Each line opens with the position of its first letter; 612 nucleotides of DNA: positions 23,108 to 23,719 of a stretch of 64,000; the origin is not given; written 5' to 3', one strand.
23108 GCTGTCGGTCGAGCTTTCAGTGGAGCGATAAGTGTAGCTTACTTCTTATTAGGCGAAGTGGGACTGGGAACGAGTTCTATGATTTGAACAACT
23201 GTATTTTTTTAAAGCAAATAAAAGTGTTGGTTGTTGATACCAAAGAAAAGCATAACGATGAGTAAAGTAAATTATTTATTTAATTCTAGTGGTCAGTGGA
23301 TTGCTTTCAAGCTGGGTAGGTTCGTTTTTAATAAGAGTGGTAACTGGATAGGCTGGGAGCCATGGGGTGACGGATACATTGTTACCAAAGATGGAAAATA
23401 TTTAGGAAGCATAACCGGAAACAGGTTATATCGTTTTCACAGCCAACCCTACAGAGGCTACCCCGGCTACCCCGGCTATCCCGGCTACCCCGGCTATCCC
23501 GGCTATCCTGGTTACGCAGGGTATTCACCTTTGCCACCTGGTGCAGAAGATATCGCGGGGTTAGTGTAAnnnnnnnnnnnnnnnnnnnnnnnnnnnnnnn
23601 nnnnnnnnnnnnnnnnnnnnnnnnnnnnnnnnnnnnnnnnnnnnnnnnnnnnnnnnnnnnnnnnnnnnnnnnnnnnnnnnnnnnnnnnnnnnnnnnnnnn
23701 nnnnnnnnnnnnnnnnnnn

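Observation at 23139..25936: A+T-richer islet after glyQS: (GYP)n beta-flower-like protein, HEPN-like protein and KAP transmembrane NTPase, a candidate defence or conflict module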

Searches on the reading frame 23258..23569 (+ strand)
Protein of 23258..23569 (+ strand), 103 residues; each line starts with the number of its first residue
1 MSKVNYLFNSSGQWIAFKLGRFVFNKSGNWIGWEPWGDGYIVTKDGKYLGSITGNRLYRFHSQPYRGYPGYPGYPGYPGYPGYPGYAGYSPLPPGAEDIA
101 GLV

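Call 3: search_protein_families(library=pfam, proteins=[window:23258-23569:+], max_evalue=1)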
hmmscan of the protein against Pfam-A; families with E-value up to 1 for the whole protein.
window:23258-23569:+ (103 aa): 4 families
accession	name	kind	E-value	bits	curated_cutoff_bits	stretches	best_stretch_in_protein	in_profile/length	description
PF21784.3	Bflower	-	3.3e-05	24.7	25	1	5-84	18-101/116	4-fold beta flower protein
PF01391.23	Collagen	-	0.0059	16.8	27.2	1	67-88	31-52/60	Collagen triple helix repeat (20 copies)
PF21785.3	Bflower_2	-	0.015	15.5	38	1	6-63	35-91/112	5-fold beta-flower protein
PF23875.1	DUF7229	-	0.23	12.1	27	0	23-49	19-44/90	Domain of unknown function (DUF7229)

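Call 4: search_protein_families(library=padloc, proteins=[window:23258-23569:+], max_evalue=1)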
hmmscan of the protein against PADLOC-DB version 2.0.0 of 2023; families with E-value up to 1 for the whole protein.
window:23258-23569:+ (103 aa): 0 families

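Call 6: search_protein_families(library=ncbifam, proteins=[window:23258-23569:+], max_evalue=1)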
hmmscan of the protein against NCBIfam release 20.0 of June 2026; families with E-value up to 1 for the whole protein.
window:23258-23569:+ (103 aa): 0 families

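Call 42: find_homologous_proteins(query=window:23258-23569:+, max_evalue=0.01)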
Query window:23258-23569:+ (103 aa): 379 proteins with E <= 0.01 among 4452 candidates; the best 120 are listed.
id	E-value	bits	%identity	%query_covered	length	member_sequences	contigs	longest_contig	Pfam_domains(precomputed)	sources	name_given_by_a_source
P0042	1.3e-41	160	70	99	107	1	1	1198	PF21784.4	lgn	-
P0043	3.7e-41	158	70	97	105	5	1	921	PF21784.4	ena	-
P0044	4.1e-40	155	68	96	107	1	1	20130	PF21784.4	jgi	jgi:hypothetical protein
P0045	9.2e-40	154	66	98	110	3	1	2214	PF21784.4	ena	-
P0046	1.4e-39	153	67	93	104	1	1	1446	PF21784.4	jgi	jgi:hypothetical protein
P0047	3.5e-39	152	67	94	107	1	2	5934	PF21784.4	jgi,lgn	-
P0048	5.1e-39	151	64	94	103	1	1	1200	PF21784.4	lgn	-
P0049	1.2e-38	150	67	93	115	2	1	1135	PF21784.4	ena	-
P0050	1.3e-38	150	67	97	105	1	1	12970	PF21784.4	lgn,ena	-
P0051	4.3e-38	148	67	91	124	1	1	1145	PF21784.4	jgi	jgi:hypothetical protein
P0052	4.5e-38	148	65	95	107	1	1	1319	PF21784.4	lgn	-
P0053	4.7e-38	148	67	96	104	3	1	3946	PF21784.4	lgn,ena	-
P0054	5.7e-38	148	65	99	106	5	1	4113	PF21784.4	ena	-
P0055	6.1e-38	148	65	97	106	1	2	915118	-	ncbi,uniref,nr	ncbi:hypothetical protein P0F25_003261 [Vibrio metschnikovii]|uniref:hypothetical protein n=1 Tax=Vi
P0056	6.2e-38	148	63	93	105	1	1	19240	-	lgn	-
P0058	1.1e-37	147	66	96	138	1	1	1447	PF21784.4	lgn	-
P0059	1.6e-37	146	67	96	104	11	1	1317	PF21784.4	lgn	-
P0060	2.4e-37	146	65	96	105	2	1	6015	PF21784.4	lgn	-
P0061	3.6e-37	145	66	94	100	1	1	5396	PF21784.4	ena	-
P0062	4.8e-37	145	65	94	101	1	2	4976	PF21784.4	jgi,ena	-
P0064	1.5e-36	143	66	93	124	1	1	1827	PF21784.4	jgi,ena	-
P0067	3.7e-36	142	61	98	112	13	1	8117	PF21784.4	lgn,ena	-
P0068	4.0e-36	142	64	95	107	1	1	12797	PF21784.4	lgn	-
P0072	7.0e-36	141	61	93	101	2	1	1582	PF21784.4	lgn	-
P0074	1.0e-35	141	65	94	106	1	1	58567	PF21784.4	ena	-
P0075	1.1e-35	140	63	94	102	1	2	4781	PF21784.4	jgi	jgi:hypothetical protein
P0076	1.2e-35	140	65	94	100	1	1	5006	PF21784.4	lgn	-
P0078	1.4e-35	140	65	97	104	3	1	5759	PF21784.4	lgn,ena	-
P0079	1.6e-35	140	61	95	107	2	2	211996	PF21784.4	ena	-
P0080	1.7e-35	140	65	92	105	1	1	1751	PF21784.4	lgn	-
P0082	2.7e-35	139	61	96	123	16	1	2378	PF21784.4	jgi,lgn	-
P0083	2.7e-35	139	59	99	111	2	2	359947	PF21784.4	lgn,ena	-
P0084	3.7e-35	139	58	99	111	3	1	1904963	PF21784.4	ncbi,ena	-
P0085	3.9e-35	139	61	97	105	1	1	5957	PF21784.4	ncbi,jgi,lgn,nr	ncbi:MAG: hypothetical protein MUF49_31535 [Oculatellaceae cyanobacterium Prado106]|jgi:hypothetical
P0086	4.7e-35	138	60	96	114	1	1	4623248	PF21784.4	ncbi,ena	-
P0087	5.6e-35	138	58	96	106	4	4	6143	PF21784.4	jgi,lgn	jgi:hypothetical protein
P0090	9.6e-35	137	64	96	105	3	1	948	PF21784.4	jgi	jgi:hypothetical protein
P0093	1.4e-34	137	60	96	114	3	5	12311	PF21784.4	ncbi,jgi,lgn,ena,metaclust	metaclust:\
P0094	1.9e-34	136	60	97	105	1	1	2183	PF21784.4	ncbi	-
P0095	2.3e-34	136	62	97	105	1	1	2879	PF21784.4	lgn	-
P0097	2.6e-34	136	63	91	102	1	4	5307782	PF21784.4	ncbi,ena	-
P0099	3.1e-34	136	61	94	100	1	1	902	PF21784.4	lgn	-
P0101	3.6e-34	136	61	100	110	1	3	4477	PF21784.4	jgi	jgi:hypothetical protein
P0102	3.7e-34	135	61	94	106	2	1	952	PF21784.4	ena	-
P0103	3.9e-34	135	60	94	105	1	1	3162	PF21784.4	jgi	jgi:4-fold beta flower protein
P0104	4.0e-34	135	63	94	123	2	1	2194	PF21784.4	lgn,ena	-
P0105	4.3e-34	135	59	96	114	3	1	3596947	PF21784.4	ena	-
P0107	6.9e-34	135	62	95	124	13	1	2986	PF21784.4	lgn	-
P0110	1.5e-33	133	64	91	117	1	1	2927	PF21784.4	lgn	-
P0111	1.8e-33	133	57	96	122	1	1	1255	PF21784.4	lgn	-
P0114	2.2e-33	133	61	95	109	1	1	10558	PF21784.4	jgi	jgi:hypothetical protein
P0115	2.4e-33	133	59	96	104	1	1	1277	PF21784.4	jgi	-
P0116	2.8e-33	133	63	92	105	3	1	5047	PF21784.4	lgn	-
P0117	3.0e-33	133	60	97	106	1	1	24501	PF21784.4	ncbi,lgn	ncbi:MAG: 4-fold beta flower protein [Phormidesmis sp.]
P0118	3.3e-33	132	61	93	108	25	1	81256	PF21784.4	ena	-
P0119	3.4e-33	132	61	97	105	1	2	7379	PF21784.4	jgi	jgi:hypothetical protein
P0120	3.8e-33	132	62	93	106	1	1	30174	PF21784.4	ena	-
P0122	5.2e-33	132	60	98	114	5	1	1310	PF21784.4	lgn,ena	-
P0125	8.4e-33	131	59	98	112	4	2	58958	PF21784.4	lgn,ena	-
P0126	9.0e-33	131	62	94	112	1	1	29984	PF21784.4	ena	-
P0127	9.2e-33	131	58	97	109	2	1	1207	PF21784.4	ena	-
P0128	1.1e-32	131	65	93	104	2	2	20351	PF21784.4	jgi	jgi:hypothetical protein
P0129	1.2e-32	131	60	98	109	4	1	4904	PF21784.4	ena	-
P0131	2.2e-32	130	59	94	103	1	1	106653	PF21784.4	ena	-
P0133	2.4e-32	130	59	93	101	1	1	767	PF21784.4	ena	-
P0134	2.5e-32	130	61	96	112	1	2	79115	PF21784.4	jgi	jgi:hypothetical protein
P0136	3.7e-32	129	58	93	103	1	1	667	PF21784.4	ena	-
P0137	4.3e-32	129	62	93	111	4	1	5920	PF21784.4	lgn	-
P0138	4.6e-32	129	56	99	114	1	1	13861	PF21784.4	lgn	-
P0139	5.0e-32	129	57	94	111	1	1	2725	PF21784.4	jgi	jgi:hypothetical protein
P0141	6.0e-32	128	60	95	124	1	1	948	PF21784.4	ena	-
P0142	6.7e-32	128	63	93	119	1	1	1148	PF21784.4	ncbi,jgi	-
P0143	6.9e-32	128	56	93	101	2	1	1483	PF21784.4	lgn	-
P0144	7.8e-32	128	59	95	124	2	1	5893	PF21784.4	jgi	-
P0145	8.8e-32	128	58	97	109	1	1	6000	PF21784.4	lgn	-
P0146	9.1e-32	128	60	93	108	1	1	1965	PF21784.4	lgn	-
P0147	9.3e-32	128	56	67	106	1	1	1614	PF21784.4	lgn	-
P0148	9.9e-32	128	58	93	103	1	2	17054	PF21784.4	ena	-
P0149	1.0e-31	128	58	96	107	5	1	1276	PF21784.4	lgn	-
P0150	1.1e-31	128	60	94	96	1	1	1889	PF21784.4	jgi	-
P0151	1.1e-31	127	59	93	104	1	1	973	PF21784.4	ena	-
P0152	1.2e-31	127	60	93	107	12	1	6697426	PF21784.4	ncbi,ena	-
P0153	1.2e-31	127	61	93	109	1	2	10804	PF21784.4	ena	-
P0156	1.5e-31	127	59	94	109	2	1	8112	PF21784.4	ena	-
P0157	1.6e-31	127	56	93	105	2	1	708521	PF21784.4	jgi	jgi:hypothetical protein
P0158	1.9e-31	127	61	94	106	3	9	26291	PF21784.4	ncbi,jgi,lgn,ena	jgi:hypothetical protein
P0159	1.9e-31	127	54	92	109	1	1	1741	PF21784.4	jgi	-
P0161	2.3e-31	126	60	93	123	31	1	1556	PF21784.4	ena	-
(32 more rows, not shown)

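Call 44: find_related_loci(query=A2, collection=metagenome_contigs, flank=4000)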
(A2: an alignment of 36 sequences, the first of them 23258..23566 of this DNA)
Query A2 (103 aa) in metagenome_contigs; peptide patterns used: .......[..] (x = any residue, [..] = any of these).
600 stretches matched a pattern (row limit reached: there are more); 89 encode a relative of the query (tblastn E <= 1e-3); the best 80 are kept; 80 distinct loci.
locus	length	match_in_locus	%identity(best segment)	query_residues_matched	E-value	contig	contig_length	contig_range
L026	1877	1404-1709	63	3-103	5e-39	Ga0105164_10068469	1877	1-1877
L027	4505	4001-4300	71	1-100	2e-27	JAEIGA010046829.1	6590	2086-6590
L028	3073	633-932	66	1-99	7e-27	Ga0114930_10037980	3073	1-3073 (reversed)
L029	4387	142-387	55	2-82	2e-26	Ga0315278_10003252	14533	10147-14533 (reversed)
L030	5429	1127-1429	59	3-102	1e-25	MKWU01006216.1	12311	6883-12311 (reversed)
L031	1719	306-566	49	2-99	2e-25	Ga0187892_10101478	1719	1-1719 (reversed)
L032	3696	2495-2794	70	1-99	9e-25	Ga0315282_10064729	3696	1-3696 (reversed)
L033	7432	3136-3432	70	3-100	1e-24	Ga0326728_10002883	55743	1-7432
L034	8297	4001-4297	70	3-100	1e-24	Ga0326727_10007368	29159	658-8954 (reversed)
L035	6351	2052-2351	67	1-99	2e-24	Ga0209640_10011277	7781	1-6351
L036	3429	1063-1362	67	1-99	2e-24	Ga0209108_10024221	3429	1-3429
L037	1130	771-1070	64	2-100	1e-24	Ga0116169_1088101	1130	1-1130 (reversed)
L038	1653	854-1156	61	1-100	3e-24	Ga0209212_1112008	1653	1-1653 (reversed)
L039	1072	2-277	68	12-102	5e-24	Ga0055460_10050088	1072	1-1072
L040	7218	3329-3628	66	1-99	3e-23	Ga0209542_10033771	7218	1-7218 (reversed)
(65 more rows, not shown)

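Call 45: find_related_loci(query=A2, collection=viral_contigs, flank=4000)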
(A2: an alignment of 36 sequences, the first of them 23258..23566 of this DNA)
Query A2 (103 aa) in viral_contigs; peptide patterns used: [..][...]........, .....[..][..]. (x = any residue, [..] = any of these).
111 stretches matched a pattern; 8 encode a relative of the query (tblastn E <= 1e-3); 8 distinct loci.
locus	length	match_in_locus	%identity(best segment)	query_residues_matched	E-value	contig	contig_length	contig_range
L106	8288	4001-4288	75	4-99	1e-26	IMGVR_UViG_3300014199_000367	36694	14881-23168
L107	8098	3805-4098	64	4-100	6e-26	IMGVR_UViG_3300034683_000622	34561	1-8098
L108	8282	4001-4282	60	6-99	6e-17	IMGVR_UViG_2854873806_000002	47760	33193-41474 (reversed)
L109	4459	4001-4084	61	57-82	2e-7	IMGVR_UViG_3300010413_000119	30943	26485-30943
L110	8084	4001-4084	61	57-82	2e-7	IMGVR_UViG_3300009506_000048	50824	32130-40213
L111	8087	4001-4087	81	65-89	2e-6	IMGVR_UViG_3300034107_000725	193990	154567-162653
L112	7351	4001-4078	76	67-90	3e-5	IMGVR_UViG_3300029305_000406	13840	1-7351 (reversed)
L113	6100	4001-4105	54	50-84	4e-5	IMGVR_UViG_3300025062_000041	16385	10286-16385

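Call 60: find_encoding_contigs(protein=P0055, flank=4000, max_places=2)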
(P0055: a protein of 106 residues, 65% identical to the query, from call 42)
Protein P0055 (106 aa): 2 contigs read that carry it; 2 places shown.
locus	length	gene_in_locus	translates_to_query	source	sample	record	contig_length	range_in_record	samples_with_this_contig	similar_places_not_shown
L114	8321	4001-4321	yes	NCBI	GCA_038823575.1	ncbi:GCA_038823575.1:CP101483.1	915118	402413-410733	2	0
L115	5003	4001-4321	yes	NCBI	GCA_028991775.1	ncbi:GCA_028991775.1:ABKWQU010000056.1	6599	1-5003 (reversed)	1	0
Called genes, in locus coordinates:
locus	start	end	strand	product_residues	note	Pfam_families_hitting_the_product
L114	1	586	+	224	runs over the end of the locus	PF08867:FRG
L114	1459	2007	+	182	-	-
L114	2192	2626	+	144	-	-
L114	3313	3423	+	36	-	-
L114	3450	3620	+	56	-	-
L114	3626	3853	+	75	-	PF24718:HTH_73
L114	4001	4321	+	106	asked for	-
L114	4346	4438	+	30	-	-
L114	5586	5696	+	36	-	-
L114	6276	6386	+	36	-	-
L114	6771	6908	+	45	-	-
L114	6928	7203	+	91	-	-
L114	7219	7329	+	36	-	-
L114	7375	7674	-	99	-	PF05016:ParE_toxin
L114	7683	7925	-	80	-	PF02604:PhdYeFM_antitox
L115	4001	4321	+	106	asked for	-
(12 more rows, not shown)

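Call 61: search_dna_similar(query=window:23258-23566:+, collection=phages, mode=protein, max_evalue=0.001, max_rows=20)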
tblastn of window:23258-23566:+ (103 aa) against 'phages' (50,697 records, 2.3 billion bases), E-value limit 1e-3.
No match.

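Call 62: search_dna_similar(query=window:23258-23566:+, collection=plasmids, mode=protein, max_evalue=0.001, max_rows=20)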
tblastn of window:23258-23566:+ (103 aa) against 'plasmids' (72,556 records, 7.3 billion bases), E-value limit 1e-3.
Records with a match: 2; places in all: 3; records where one place covers at least 80% of the query: 0.
Best place of each record, by identity: <60% 2.
By first word of the organism name: Actinomyces 1; Streptomyces 1.
By predicted mobility (MOB-suite, as given by PLSDB): non-mobilizable 1; mobilizable 1.
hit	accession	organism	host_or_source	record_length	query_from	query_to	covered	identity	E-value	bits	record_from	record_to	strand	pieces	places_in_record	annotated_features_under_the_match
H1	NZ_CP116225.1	Actinomyces oris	Homo sapiens,Cell culture,oral cavity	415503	8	63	54%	54.2%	1e-12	69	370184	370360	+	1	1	hypothetical protein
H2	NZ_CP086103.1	Streptomyces anulatus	Peperomia dindygulensis Miq.,cell ...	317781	2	52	50%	51.0%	5e-11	64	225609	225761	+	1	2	4-fold beta flower protein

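Call 72: predict_structure(alignment_id=A2)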
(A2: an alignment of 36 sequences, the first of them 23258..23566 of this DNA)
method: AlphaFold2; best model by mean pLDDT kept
length: 103 residues; sequences in the alignment: 36
mean_pLDDT: 75.3   pTM: 0.66
mean pLDDT of the five models: 75.3, 75.1, 74.9, 74.2, 73.0
residues with pLDDT >= 90: 37; 70-90: 34; 50-70: 11; < 50: 21
segments of 3 or more residues with pLDDT < 50: 68-88
pLDDT, mean of each block of 10 residues (from residue 1): 85 91 93 90 88 90 58 37 42 81 63
secondary structure, 60 per line:
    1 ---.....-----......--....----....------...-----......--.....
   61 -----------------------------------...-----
elements in order: E4-8 E14-19 E22-25 E30-33 E40-42 E48-53 E56-60 E96-98

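Call 88: search_protein_families(library=padloc, alignment_id=A5, max_evalue=1e-8)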
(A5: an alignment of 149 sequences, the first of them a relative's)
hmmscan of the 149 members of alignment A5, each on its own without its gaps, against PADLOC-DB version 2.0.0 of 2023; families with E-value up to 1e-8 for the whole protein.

A. member 1, L086:2021-2764:- (248 aa): 0 families

B. families by the number of members that match (of 149 scanned): 314 families (the first 25 are shown)
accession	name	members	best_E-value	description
PDLC04134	mad2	5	5.1e-35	mads_2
PDLC03371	MTase_II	4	1.6e-63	Type II methyltransferase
PDLC03354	MTase_II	3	4.2e-55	Type II methyltransferase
PDLC03638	MTase_III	3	3.1e-46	Type III methyltransferase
PDLC03644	MTase_III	3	8.5e-43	Type III methyltransferase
PDLC03635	MTase_III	3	4.4e-37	Type III methyltransferase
PDLC03339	MTase_II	3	3.7e-35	Type II methyltransferase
PDLC03632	MTase_III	3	4.8e-32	Type III methyltransferase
PDLC03299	MTase_II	3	1.5e-26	Type II methyltransferase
PDLC03353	MTase_II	3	1e-24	Type II methyltransferase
PDLC03387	MTase_II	3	2.2e-24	Type II methyltransferase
PDLC01770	Cas3g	3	4.3e-11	-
PDLC00938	Cas3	3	9.8e-11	CRISPR-associated helicase Cas3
PDLC03608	REase_MTase_IIG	2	2.2e-161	Type IIG restriction enzyme-methyltransferase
PDLC03021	MTase_I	2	6.6e-89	Type I methyltransferase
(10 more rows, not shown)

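Call 89: search_protein_families(library=pfam, alignment_id=A5, max_evalue=0.000001)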
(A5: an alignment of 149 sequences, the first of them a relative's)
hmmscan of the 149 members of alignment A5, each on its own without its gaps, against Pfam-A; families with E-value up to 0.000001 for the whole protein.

A. member 1, L086:2021-2764:- (248 aa): 0 families

B. families by the number of members that match (of 149 scanned): 130 families (the first 25 are shown)
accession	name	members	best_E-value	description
PF01555.25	N6_N4_Mtase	4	4e-41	DNA methylase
PF00271.37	Helicase_C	3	2.9e-28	Helicase conserved C-terminal domain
PF19833.4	RecG_dom3_C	3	9.4e-11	ATP-dependent DNA helicase RecG, domain 3, C-terminal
PF13166.12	AAA_13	2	3.8e-60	AAA domain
PF00144.29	Beta-lactamase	2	1.6e-54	Beta-lactamase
PF02384.22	N6_Mtase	2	2.7e-50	N-6 DNA Methylase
PF06161.16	DUF975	2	2.5e-33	Protein of unknown function (DUF975)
PF07669.17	Eco57I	2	1.9e-26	Eco57I restriction-modification methylase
PF00270.35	DEAD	2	3.6e-24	DEAD/DEAH box helicase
PF01872.23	RibD_C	2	1.1e-23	RibD C-terminal domain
PF07992.20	Pyr_redox_2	2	3.7e-19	Pyridine nucleotide-disulphide oxidoreductase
PF13411.12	MerR_1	2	8.7e-17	MerR HTH family regulatory protein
PF01850.27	PIN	2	2.2e-14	PIN domain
PF07719.23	TPR_2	2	8.6e-14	Tetratricopeptide repeat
PF13649.12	Methyltransf_25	2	2.1e-13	Methyltransferase domain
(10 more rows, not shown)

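Call 96: fold_search(model_id=the predicted structure, library=viral)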
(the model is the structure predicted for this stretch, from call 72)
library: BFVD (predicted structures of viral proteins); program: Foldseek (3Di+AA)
matches with E <= 10: 163; with E <= 0.001: 0
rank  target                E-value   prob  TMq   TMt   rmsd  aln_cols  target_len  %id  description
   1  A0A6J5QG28            1.5e-02  0.94  0.33  0.37   4.4        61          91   16  Uncharacterized protein [uncultured Caudovirales phage]
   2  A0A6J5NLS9            1.6e-01  0.96  0.39  0.47   1.8        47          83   17  Uncharacterized protein [uncultured Caudovirales phage]
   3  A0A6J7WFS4            1.8e-01  0.28  0.32  0.34  17.9        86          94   15  Uncharacterized protein [uncultured Caudovirales phage]
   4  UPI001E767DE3         4.6e-01  0.10  0.19  0.09  11.1        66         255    9  (no name look-up for this kind of identifier)
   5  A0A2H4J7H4            6.7e-01  0.09  0.17  0.24   6.0        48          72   21  DUF3269 family protein [uncultured Caudovirales phage]
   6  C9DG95                7.1e-01  0.30  0.28  0.23   4.7        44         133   14  Uncharacterized protein [Delftia phage PhiW-14]
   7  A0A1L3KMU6            8.1e-01  0.13  0.21  0.05   9.6        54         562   18  Glycoprotein [Hubei rhabdo-like virus 6]
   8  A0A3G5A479            8.1e-01  0.06  0.16  0.27  10.4        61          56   15  Uncharacterized protein (Fragment) [Harvfovirus sp.]
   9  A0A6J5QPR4            1.0e+00  0.21  0.33  0.29   3.8        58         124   10  Uncharacterized protein [uncultured Caudovirales phage]
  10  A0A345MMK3            1.2e+00  0.06  0.21  0.14   8.0        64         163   17  (no name in the UniProt tables at hand)
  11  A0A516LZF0            1.2e+00  0.07  0.20  0.10  10.7        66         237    8  (no name in the UniProt tables at hand)
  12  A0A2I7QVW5            1.4e+00  0.01  0.15  0.05  19.9       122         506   11  (no name in the UniProt tables at hand)
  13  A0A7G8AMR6            1.5e+00  0.06  0.21  0.09  10.3        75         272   16  (no name in the UniProt tables at hand)
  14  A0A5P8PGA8            1.6e+00  0.12  0.25  0.39   3.3        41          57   15  (no name in the UniProt tables at hand)
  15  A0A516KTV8            1.7e+00  0.10  0.22  0.12   8.6        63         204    8  (no name in the UniProt tables at hand)
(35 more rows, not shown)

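Call 104: get_annotated_region(hit=H2, flank=3000)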
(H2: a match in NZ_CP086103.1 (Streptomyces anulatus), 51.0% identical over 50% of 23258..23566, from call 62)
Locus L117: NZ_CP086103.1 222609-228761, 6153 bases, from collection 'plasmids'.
description: Streptomyces anulatus strain YINM00001 plasmid pYINM00001, complete sequence
organism: Streptomyces anulatus (NCBI taxid 1892)
taxonomy: Bacteria; Actinomycetota; Actinomycetes; Kitasatosporales; Streptomycetaceae; Streptomyces; Streptomyces anulatus
host: -; source: Peperomia dindygulensis Miq.,cell culture; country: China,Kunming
typing (MOB-suite, as given by PLSDB): mobilizable; replicon rep_cluster_1910; relaxase MOBF,MOBF
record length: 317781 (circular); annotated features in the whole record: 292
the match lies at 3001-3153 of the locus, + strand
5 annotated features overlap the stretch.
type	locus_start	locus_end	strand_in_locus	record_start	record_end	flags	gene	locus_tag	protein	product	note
CDS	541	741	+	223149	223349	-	-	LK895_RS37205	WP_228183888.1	hypothetical protein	-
CDS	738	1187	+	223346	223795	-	mobF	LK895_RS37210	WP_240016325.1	MobF family relaxase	-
CDS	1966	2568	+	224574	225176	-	-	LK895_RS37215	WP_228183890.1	hypothetical protein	-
CDS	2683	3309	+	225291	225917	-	-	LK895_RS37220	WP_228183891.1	4-fold beta flower protein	-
CDS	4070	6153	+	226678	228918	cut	mobF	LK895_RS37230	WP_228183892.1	MobF family relaxase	-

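Call 105: get_annotated_region(hit=H1, flank=3000)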
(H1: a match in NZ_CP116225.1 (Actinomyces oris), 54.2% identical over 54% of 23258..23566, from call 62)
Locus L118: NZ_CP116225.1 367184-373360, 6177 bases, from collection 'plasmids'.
description: Actinomyces oris strain WVU627 plasmid unnamed1, complete sequence
organism: Actinomyces oris (NCBI taxid 544580)
taxonomy: Bacteria; Actinomycetota; Actinomycetes; Actinomycetales; Actinomycetaceae; Actinomyces; Actinomyces oris
host: -; source: Homo sapiens,Cell culture,oral cavity; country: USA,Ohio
typing (MOB-suite, as given by PLSDB): non-mobilizable
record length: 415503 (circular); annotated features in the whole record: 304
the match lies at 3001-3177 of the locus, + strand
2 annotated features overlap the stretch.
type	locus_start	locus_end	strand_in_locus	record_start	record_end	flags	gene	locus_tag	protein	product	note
CDS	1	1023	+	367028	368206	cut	-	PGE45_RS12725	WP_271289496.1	AbiH family protein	-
CDS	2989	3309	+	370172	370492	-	-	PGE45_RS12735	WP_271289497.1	hypothetical protein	-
